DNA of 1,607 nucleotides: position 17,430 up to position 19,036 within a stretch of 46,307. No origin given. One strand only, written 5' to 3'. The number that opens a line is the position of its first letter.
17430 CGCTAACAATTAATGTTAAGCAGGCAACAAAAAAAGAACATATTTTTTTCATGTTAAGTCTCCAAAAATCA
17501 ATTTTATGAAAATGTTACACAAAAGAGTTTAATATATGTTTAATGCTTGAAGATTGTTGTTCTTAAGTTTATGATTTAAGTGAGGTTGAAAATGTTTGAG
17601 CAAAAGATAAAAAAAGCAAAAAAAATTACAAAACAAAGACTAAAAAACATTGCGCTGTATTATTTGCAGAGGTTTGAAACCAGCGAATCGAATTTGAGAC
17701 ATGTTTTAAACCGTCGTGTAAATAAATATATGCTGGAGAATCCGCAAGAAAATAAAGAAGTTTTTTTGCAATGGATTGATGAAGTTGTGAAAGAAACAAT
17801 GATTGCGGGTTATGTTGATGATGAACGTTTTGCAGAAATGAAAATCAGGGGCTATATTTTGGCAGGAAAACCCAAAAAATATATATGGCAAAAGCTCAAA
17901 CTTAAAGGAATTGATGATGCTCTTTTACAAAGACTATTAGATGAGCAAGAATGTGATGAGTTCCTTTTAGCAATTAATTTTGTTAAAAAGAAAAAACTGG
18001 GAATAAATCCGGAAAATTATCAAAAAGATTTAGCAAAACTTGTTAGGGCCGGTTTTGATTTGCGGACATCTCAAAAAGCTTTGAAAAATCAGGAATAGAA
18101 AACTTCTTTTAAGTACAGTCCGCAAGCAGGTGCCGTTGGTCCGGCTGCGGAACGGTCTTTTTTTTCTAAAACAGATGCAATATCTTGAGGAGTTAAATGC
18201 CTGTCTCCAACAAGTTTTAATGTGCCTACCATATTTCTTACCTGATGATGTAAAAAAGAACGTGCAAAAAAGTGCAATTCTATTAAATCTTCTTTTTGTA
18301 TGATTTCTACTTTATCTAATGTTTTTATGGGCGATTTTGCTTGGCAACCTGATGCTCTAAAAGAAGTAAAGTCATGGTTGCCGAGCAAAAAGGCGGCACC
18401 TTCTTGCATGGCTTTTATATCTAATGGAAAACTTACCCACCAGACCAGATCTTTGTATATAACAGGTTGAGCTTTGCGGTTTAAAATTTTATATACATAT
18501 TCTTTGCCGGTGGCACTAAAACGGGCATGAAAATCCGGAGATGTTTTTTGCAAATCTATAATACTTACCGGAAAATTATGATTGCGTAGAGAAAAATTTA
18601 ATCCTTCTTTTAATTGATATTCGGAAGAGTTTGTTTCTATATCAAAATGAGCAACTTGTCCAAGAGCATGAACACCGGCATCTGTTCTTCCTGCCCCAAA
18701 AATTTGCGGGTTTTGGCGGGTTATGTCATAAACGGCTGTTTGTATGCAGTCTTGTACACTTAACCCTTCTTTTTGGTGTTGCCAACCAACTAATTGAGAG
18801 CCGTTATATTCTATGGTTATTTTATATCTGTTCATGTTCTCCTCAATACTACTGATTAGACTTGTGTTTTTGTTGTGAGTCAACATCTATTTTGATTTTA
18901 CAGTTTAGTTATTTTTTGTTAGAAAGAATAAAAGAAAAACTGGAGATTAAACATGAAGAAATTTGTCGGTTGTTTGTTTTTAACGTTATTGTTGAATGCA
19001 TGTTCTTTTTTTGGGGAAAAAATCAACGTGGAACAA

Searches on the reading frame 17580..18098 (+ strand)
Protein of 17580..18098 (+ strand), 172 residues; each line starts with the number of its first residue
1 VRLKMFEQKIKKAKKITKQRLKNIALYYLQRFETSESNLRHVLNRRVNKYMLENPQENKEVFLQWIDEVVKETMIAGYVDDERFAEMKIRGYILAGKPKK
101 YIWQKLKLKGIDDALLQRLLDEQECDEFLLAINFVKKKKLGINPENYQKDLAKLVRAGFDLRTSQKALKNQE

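Call 6: search_protein_families(library=pfam, proteins=[window:17580-18098:+], max_evalue=0.01)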
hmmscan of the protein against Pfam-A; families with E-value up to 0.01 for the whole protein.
window:17580-18098:+ (172 aa): 1 family
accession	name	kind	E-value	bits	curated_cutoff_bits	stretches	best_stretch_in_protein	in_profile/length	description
PF02631.22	RecX_HTH2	-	2.8e-08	34.3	26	1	80-117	1-39/42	RecX, second three-helix domain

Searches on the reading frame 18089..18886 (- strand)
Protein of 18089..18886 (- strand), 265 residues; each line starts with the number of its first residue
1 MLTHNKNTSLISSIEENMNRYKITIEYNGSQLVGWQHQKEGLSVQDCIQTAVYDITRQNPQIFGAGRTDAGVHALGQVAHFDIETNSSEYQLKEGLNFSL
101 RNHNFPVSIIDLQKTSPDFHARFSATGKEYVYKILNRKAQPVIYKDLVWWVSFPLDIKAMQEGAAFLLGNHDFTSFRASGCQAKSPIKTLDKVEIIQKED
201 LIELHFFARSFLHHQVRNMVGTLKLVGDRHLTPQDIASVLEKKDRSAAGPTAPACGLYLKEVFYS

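Call 6: search_protein_families(library=pfam, proteins=[window:18089-18886:-], max_evalue=0.01)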
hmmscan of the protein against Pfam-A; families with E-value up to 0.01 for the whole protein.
window:18089-18886:- (265 aa): 1 family
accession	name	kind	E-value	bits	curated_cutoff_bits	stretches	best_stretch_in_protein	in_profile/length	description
PF01416.25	PseudoU_synth_1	-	3e-38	131.1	23.3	2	167-265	5-108/108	tRNA pseudouridine synthase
